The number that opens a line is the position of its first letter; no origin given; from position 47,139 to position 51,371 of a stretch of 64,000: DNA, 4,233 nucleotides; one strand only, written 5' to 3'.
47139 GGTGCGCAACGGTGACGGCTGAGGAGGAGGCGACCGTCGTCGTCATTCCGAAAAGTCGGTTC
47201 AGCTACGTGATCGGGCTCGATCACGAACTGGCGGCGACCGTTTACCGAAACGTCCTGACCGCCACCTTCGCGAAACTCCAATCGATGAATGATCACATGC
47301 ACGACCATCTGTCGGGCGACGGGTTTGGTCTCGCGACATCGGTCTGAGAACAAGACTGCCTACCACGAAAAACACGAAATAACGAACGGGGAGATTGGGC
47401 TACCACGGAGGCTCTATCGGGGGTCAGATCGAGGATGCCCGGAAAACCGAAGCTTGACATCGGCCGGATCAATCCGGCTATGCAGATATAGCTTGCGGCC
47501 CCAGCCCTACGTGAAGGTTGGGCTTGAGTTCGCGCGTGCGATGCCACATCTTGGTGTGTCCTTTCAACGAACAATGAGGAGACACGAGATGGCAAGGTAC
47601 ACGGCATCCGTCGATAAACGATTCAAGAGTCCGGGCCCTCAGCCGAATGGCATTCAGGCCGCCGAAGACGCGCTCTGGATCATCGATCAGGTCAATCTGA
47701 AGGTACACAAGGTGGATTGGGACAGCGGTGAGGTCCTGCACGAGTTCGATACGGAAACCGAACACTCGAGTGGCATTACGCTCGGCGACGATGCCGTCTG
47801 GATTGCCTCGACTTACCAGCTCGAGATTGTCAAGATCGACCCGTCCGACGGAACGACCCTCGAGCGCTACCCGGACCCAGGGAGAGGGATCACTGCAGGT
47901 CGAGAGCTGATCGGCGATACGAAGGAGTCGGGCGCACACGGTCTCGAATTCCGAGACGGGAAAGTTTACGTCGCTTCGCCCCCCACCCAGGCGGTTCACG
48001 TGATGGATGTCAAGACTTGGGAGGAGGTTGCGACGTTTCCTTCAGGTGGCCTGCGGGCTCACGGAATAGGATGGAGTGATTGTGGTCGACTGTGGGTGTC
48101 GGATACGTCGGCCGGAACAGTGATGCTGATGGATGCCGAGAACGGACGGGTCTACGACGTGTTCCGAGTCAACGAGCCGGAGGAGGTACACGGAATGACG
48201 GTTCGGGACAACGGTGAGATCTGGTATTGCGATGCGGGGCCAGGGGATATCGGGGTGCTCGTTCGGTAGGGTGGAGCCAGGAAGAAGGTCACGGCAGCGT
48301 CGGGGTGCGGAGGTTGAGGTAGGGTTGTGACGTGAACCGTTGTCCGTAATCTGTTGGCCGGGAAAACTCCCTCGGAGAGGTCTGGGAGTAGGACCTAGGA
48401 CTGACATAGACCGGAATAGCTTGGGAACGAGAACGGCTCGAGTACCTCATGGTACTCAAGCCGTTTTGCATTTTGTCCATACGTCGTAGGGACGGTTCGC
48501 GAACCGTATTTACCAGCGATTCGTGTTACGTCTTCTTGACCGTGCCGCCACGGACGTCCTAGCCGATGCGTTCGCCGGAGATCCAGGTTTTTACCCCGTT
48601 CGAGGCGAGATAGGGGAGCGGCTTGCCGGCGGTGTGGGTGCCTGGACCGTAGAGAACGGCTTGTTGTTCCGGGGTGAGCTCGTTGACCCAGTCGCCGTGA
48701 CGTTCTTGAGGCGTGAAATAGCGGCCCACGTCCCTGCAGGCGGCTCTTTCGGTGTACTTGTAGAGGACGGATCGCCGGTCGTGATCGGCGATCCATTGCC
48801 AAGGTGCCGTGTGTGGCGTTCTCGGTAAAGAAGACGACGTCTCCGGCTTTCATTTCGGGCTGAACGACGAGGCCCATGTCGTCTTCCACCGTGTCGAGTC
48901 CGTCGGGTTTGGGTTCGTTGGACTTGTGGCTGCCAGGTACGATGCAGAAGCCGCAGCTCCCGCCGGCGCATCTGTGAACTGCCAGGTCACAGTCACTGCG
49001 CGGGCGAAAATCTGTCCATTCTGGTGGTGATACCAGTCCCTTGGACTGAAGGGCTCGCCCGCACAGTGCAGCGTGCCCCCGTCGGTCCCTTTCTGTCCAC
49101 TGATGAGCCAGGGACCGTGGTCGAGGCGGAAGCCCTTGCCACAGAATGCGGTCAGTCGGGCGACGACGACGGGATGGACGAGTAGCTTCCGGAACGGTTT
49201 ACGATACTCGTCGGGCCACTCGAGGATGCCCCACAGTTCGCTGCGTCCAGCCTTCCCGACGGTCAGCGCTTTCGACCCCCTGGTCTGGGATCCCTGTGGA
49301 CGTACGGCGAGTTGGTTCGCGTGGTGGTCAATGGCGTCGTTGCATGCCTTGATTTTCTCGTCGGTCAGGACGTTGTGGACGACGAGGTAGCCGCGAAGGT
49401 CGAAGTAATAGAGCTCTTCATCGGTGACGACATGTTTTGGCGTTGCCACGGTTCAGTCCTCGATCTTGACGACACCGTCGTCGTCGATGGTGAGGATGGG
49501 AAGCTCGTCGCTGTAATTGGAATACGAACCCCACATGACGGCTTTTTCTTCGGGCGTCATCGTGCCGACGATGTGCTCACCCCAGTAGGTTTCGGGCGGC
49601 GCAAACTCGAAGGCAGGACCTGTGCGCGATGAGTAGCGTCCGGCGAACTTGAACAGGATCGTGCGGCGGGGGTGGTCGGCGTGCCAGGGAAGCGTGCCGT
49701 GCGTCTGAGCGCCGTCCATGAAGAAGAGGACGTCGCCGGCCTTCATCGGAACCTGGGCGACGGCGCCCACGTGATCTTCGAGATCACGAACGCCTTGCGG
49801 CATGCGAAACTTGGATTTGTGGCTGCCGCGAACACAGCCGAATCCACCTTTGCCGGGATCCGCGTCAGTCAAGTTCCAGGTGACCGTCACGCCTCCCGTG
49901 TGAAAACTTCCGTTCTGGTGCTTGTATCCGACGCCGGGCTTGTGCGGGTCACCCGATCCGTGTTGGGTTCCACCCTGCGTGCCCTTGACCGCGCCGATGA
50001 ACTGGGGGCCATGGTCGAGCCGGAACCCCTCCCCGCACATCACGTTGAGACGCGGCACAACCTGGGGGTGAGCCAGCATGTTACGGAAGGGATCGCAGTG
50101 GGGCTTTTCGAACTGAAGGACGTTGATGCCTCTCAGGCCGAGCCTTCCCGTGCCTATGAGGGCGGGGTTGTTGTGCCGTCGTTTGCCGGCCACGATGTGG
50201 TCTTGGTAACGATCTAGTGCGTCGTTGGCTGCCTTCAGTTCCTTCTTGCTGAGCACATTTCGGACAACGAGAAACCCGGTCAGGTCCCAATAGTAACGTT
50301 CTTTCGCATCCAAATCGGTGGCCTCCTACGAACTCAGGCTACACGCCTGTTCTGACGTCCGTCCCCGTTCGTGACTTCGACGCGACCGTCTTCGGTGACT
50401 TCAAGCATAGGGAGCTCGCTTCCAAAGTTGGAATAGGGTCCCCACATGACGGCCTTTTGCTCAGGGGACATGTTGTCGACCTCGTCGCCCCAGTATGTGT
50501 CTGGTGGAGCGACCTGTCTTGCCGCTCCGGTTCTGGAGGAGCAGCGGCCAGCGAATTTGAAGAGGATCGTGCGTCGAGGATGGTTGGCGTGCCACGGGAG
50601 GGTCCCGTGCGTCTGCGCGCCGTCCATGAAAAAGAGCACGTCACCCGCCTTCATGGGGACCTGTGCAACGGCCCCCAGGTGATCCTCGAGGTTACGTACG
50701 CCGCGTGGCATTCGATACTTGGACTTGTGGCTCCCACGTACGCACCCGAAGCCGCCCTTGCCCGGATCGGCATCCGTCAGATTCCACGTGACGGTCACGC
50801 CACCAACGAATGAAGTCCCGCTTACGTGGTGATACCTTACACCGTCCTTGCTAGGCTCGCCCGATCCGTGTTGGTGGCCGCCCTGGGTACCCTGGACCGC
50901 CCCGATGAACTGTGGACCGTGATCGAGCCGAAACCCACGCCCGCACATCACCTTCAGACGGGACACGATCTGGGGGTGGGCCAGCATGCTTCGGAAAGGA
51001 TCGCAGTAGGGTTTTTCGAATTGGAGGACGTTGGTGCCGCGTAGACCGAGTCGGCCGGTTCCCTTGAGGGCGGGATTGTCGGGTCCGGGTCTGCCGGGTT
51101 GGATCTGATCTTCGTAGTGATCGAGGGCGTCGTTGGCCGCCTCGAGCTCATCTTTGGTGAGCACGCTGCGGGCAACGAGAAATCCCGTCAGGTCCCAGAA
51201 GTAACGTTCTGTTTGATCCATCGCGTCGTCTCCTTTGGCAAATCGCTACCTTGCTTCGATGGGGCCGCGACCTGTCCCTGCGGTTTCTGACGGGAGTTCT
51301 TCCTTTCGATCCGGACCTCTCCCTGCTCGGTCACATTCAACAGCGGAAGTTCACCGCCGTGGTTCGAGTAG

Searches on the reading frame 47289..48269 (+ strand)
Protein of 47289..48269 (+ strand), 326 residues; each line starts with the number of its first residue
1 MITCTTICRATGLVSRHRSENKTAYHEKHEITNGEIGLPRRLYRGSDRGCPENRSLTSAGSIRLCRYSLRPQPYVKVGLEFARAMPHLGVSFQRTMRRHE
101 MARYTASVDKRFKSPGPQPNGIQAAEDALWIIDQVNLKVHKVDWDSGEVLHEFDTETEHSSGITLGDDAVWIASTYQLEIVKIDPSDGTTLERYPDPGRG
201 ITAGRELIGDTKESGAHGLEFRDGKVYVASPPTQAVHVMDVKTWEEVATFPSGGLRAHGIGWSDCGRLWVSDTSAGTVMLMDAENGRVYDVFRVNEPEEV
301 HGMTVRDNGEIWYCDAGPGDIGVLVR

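Call 77: search_protein_families(library=ncbifam, proteins=[window:47289-48269:+], max_evalue=0.00001)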
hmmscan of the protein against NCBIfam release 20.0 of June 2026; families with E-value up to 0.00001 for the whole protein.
window:47289-48269:+ (326 aa): 0 families

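Call 78: search_protein_families(library=pfam, proteins=[window:47289-48269:+], max_evalue=0.001)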
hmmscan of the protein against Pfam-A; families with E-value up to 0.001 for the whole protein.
window:47289-48269:+ (326 aa): 5 families
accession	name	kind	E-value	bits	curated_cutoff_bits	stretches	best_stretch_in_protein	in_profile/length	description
PF24684.1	Vgb_lyase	-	9.4e-09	34.9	50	1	116-188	138-212/290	Virginiamycin B lyase family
PF24817.1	WD40_WDHD1_1st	-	9.8e-06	25.4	109.9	1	225-316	191-285/291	WDHD1 first WD40 domain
PF12894.13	ANAPC4_WD40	-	5.9e-05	23.7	22.9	0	244-297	26-81/91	Anaphase-promoting complex subunit 4 WD40 domain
PF08450.18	SGL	-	0.00011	22.3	26.3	1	124-321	9-207/246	SMP-30/Gluconolactonase/LRE-like region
PF13360.13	PQQ_2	-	0.0003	20.9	27.6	0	139-294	5-146/233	Outer membrane protein assembly factor BamB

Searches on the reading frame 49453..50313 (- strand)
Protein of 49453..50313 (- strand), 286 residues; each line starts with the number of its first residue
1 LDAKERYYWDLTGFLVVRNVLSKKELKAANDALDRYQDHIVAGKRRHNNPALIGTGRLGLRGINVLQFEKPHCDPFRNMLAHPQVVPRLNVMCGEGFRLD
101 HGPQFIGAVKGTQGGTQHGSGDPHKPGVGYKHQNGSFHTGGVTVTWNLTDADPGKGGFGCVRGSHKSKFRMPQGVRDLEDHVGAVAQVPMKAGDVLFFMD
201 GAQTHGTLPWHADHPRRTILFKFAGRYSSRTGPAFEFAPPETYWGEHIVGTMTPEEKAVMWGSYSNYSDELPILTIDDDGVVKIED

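Call 77: search_protein_families(library=ncbifam, proteins=[window:49453-50313:-], max_evalue=0.00001)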
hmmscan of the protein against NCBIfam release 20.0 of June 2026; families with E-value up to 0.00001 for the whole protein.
window:49453-50313:- (286 aa): 0 families

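Call 78: search_protein_families(library=pfam, proteins=[window:49453-50313:-], max_evalue=0.001)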
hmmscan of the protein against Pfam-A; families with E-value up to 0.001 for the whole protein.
window:49453-50313:- (286 aa): 1 family
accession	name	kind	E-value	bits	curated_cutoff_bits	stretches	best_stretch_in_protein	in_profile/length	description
PF05721.19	PhyH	-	2.1e-11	44.9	22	1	10-217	2-212/213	Phytanoyl-CoA dioxygenase (PhyH)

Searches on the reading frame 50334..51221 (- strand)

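Call 77: search_protein_families(library=ncbifam, proteins=[window:50334-51221:-], max_evalue=0.00001)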
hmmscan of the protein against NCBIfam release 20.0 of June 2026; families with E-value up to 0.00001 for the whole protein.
window:50334-51221:- (295 aa): 0 families

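Call 78: search_protein_families(library=pfam, proteins=[window:50334-51221:-], max_evalue=0.001)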
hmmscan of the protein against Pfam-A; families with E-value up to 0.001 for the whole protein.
window:50334-51221:- (295 aa): 1 family
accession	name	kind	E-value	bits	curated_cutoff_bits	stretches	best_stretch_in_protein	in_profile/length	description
PF05721.19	PhyH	-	1.6e-11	45.4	22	1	10-217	2-212/213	Phytanoyl-CoA dioxygenase (PhyH)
